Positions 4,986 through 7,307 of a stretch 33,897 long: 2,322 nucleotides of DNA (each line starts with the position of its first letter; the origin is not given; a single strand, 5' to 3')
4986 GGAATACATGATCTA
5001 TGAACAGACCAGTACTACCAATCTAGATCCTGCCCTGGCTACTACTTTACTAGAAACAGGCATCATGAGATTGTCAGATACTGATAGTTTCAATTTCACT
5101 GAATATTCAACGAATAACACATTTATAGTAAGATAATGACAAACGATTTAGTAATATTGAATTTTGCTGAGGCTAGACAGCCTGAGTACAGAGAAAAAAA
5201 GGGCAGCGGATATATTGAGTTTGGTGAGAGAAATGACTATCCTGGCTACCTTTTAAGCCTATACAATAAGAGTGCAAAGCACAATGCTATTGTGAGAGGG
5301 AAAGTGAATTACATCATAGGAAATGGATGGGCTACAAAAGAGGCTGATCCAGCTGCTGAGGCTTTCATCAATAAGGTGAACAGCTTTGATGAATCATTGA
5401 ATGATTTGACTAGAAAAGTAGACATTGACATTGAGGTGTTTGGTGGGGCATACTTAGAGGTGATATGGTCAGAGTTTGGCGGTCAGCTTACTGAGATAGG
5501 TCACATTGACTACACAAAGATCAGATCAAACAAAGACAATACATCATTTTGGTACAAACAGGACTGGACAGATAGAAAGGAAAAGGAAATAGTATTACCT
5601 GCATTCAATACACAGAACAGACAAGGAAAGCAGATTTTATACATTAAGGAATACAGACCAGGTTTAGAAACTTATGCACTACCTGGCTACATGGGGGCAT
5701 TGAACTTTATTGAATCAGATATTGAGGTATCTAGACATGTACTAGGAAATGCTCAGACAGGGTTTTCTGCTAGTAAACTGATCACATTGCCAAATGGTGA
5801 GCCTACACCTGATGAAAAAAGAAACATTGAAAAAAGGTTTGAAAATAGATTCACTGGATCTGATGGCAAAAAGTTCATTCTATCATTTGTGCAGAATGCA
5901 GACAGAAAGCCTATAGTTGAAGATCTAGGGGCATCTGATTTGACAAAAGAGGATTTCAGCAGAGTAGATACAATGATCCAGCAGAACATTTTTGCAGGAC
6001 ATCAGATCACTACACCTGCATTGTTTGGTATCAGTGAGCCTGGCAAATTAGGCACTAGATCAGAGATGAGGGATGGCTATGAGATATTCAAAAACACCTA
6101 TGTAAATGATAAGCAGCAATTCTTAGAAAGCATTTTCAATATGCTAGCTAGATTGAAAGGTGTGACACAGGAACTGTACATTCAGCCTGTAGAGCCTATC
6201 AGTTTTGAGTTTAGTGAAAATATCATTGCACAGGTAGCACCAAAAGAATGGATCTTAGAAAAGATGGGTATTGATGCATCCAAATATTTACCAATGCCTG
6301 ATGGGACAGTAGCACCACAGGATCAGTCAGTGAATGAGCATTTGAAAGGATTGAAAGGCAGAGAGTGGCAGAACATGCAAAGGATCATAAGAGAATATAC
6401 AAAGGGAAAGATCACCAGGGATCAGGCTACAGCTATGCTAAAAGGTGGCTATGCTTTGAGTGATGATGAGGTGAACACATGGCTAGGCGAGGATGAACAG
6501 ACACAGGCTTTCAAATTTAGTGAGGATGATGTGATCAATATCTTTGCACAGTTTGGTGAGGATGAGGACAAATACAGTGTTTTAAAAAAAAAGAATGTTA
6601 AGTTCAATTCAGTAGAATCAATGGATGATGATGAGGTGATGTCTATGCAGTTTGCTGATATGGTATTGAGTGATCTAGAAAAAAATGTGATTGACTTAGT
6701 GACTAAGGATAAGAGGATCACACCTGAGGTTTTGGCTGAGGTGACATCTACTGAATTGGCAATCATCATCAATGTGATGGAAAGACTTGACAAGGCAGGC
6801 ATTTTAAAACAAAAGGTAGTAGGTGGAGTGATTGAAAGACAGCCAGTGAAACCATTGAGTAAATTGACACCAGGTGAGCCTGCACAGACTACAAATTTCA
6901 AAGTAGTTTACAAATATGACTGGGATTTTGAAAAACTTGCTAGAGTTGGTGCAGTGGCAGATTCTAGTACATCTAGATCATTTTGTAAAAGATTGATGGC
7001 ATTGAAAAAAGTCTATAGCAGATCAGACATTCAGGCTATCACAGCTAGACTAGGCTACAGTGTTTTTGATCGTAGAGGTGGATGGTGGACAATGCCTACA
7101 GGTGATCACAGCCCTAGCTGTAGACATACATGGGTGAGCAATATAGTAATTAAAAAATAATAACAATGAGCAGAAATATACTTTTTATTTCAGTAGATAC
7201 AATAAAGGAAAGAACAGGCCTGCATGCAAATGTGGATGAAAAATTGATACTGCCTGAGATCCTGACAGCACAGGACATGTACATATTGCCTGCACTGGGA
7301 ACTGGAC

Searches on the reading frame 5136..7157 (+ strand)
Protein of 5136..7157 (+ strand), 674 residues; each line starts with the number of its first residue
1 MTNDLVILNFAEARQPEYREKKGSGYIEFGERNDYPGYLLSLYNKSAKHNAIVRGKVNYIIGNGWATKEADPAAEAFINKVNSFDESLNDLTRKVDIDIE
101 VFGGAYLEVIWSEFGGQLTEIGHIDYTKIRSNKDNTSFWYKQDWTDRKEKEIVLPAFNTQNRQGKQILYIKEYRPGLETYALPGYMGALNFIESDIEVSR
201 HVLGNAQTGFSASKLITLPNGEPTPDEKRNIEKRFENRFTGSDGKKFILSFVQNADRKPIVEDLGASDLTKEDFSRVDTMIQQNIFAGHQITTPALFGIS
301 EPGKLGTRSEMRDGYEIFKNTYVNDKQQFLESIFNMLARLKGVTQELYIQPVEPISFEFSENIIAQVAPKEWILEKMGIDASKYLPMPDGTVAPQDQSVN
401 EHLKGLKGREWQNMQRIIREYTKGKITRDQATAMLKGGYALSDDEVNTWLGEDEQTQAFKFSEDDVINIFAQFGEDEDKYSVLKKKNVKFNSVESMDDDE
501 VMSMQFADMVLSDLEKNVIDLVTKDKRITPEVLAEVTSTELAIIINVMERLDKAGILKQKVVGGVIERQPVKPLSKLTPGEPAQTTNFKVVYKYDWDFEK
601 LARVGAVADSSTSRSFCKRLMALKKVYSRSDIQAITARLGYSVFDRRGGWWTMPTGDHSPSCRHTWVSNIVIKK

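Call 51: search_protein_families(library=phrogs, proteins=[window:5136-7157:+], max_evalue=0.001)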
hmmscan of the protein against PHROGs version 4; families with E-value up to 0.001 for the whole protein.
window:5136-7157:+ (674 aa): 4 families
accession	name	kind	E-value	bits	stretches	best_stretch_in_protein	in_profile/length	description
phrog_33693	-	head and packaging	5.9e-30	105.2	1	11-353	7-356/560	portal protein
phrog_11226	-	head and packaging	3.3e-29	103.1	1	11-356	9-381/388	portal protein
phrog_68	-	head and packaging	5.9e-07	29.5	1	95-190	99-183/344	portal protein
phrog_12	-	head and packaging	1.5e-05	25.2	1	71-245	124-285/646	portal protein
